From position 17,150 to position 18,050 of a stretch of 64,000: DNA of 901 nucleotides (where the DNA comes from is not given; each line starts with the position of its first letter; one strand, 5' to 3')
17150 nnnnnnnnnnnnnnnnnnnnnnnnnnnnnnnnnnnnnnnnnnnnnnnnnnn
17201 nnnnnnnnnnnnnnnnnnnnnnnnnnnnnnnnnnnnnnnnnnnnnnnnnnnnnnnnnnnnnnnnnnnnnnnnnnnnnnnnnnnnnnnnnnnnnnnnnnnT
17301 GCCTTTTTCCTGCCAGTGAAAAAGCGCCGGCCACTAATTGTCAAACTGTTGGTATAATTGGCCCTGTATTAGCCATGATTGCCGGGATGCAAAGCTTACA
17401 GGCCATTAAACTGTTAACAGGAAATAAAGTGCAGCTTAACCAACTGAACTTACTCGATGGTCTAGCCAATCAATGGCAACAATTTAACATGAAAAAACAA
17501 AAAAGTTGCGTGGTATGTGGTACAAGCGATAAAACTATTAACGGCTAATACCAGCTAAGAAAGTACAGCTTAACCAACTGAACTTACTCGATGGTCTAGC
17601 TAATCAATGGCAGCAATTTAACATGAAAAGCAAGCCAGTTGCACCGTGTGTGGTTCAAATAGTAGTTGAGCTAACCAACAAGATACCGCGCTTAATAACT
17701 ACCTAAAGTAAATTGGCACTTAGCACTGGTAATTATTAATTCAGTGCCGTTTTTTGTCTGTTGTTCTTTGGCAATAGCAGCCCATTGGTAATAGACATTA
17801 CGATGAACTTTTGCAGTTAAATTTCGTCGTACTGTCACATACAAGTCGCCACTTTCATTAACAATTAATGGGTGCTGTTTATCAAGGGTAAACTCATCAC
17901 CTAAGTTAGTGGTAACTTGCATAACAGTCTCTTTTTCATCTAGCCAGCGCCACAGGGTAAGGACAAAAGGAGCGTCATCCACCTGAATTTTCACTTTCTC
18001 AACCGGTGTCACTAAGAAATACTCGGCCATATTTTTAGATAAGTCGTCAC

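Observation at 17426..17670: moeB 3'-end echo preserving the zinc-binding CxxC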

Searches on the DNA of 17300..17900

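Call 43: search_rna_families(source=window, start=17300, end=17900, threshold=evalue, max_evalue=1)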
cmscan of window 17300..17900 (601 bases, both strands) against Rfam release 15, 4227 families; matches with E-value up to 1: 1.
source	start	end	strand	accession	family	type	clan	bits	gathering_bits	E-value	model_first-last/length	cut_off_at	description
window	17694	17767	-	RF01413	miR-430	Gene; miRNA;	CL00096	20.5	47.3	0.41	1-70/70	no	miR-430 microRNA precursor family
